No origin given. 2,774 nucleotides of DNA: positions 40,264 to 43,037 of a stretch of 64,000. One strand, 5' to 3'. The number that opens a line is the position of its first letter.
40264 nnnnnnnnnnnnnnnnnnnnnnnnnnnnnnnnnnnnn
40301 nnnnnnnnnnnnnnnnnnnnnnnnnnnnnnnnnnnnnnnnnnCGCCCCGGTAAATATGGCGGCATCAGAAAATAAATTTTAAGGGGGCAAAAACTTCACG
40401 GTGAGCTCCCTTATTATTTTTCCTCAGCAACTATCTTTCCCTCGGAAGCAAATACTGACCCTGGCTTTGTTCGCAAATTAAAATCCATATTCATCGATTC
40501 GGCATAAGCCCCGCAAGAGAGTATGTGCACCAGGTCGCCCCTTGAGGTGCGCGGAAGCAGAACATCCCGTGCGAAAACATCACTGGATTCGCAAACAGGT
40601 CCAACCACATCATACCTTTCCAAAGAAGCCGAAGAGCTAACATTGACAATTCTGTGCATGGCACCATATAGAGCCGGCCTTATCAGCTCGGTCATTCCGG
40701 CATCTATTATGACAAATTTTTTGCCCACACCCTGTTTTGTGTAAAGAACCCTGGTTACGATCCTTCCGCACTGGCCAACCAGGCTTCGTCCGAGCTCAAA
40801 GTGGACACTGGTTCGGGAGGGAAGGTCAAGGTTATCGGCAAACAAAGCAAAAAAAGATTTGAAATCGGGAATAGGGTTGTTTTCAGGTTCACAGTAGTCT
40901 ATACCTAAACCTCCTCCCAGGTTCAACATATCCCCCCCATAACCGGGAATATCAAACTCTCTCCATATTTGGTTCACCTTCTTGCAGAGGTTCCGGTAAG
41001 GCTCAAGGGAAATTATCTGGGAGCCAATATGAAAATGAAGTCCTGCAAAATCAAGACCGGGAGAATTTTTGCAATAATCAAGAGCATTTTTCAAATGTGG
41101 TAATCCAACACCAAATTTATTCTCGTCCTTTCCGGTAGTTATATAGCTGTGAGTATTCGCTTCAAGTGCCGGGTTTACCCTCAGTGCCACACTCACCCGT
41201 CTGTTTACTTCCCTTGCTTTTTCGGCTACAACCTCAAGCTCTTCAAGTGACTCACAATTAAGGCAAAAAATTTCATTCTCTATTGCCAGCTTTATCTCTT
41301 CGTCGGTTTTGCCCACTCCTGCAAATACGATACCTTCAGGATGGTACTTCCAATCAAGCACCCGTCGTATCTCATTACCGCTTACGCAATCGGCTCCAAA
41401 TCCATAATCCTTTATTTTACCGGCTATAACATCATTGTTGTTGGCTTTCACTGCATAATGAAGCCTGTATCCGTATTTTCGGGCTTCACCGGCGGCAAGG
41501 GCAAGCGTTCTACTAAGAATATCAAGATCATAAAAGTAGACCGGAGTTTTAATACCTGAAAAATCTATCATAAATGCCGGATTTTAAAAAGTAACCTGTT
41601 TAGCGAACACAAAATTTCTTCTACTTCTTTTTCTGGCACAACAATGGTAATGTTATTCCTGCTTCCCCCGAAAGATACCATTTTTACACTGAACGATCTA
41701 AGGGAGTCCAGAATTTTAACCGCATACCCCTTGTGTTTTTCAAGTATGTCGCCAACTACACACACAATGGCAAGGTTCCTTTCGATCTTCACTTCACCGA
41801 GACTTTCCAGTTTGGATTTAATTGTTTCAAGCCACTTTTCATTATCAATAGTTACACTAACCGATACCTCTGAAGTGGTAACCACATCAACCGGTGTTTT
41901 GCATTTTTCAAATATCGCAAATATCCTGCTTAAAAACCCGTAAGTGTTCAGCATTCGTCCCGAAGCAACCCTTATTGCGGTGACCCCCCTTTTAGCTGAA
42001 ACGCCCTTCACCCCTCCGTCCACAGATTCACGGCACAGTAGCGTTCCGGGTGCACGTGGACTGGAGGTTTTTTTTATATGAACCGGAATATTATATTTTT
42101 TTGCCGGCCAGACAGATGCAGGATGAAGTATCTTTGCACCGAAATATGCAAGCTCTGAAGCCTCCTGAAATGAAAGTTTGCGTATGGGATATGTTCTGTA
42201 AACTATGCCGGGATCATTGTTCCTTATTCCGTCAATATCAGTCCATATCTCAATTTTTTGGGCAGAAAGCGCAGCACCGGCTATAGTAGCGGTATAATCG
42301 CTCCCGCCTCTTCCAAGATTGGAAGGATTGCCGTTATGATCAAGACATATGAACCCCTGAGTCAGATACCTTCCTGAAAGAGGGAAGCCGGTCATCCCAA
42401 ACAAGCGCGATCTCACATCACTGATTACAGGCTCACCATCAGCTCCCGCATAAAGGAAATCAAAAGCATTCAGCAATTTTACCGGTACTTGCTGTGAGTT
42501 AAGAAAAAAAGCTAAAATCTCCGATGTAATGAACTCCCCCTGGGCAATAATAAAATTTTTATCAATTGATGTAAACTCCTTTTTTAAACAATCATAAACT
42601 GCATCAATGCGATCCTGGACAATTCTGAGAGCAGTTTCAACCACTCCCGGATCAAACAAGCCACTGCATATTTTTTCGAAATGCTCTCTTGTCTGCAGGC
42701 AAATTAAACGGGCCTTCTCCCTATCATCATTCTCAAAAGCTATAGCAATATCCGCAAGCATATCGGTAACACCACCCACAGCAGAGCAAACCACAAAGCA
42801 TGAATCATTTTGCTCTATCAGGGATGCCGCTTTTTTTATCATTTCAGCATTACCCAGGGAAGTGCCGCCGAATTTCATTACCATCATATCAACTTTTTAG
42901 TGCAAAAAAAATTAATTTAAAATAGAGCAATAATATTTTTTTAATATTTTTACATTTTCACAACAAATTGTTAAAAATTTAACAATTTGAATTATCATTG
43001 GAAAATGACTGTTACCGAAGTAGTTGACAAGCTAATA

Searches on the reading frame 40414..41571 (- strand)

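Call 24: search_protein_families(library=pfam, proteins=[window:40414-41571:-], max_evalue=0.000001)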
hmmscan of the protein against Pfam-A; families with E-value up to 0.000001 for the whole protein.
window:40414-41571:- (385 aa): 2 families
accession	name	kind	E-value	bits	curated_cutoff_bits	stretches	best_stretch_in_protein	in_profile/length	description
PF02784.22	Orn_Arg_deC_N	-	2e-47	162.1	23.4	1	35-265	18-246/247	Pyridoxal-dependent decarboxylase, pyridoxal binding domain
PF00278.28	Orn_DAP_Arg_deC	-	2.6e-25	88.9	23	1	61-354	5-95/95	Pyridoxal-dependent decarboxylase, C-terminal sheet domain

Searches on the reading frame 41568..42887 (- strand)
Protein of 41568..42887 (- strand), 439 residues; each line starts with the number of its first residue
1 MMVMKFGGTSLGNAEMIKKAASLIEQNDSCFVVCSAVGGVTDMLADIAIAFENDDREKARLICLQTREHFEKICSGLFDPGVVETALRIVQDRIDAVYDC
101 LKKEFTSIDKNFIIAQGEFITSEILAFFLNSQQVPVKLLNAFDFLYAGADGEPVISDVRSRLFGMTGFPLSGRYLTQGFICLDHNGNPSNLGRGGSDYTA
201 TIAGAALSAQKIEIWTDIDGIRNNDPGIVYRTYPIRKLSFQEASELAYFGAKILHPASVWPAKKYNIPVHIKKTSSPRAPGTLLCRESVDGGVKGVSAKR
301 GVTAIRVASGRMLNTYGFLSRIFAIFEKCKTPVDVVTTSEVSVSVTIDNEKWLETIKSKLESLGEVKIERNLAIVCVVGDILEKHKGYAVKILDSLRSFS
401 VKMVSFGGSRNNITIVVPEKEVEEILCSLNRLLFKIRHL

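Call 24: search_protein_families(library=pfam, proteins=[window:41568-42887:-], max_evalue=0.000001)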
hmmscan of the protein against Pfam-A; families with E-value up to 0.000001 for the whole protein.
window:41568-42887:- (439 aa): 2 families
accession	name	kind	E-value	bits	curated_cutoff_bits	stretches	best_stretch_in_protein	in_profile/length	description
PF00696.33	AA_kinase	-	3.3e-34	119.1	24.9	1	2-272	3-233/234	Amino acid kinase family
PF22468.2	ACT_9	-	2.8e-15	56.3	27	1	375-425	1-53/61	ACT domain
